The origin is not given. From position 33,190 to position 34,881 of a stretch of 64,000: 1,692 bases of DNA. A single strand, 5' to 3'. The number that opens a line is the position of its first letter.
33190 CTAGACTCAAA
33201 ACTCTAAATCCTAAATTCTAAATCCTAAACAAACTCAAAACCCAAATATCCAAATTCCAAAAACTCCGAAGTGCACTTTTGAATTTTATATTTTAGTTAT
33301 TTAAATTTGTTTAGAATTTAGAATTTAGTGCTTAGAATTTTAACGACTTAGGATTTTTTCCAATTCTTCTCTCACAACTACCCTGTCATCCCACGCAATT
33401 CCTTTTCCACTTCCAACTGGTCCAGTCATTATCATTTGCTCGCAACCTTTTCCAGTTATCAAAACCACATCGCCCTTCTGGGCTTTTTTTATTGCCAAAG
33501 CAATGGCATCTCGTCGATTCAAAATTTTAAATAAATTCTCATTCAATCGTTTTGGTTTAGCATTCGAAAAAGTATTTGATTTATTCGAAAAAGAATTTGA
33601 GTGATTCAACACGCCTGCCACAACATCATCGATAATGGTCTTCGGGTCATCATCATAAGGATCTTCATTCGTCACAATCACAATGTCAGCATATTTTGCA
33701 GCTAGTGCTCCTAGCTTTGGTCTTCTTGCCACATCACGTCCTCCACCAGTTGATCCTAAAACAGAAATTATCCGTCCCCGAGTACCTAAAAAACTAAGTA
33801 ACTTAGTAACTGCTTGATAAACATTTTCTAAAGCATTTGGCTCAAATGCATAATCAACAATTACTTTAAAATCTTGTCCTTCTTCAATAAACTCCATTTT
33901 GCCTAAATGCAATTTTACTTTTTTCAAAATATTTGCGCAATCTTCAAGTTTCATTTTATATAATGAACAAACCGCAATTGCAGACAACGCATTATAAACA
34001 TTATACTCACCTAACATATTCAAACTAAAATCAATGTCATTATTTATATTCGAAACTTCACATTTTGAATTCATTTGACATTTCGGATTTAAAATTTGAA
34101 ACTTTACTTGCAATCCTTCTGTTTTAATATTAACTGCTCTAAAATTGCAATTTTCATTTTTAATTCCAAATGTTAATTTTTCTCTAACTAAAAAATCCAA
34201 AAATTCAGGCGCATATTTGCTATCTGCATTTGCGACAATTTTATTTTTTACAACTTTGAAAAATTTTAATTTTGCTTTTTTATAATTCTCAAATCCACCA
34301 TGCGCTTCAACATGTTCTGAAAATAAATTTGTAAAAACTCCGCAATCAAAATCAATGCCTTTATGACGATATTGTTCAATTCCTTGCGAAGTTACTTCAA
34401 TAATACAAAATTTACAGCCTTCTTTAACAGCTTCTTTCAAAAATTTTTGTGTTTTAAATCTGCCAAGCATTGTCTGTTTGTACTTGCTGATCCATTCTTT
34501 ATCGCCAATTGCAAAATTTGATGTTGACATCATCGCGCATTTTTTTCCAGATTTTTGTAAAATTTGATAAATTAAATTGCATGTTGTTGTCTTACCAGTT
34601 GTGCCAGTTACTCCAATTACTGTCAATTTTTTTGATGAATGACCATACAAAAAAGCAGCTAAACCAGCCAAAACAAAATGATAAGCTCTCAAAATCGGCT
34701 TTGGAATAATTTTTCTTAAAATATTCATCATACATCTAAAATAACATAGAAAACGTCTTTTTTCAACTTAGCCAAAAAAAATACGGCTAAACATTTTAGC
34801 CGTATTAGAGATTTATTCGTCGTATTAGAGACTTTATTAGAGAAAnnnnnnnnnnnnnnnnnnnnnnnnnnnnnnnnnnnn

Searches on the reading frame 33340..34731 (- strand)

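Call 56: search_protein_families(library=pfam, proteins=[window:33340-34731:-], max_evalue=0.001)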
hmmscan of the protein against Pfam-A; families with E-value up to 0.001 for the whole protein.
window:33340-34731:- (463 aa): 4 families
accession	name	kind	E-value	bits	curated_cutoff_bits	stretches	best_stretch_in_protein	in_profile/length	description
PF08245.18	Mur_ligase_M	-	5.6e-43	147.7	24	1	41-255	1-200/200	Mur ligase middle domain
PF02875.26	Mur_ligase_C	-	1.7e-19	71.3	28.4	1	279-429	3-127/127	Mur ligase, glutamate ligase domain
PF00437.27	T2SSE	-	0.00012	21.3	24.9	0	301-360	124-181/370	Type II/IV secretion system protein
PF00448.28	SRP54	-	0.00068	19.8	22.7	0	36-89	4-56/196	SRP54-type protein, GTPase domain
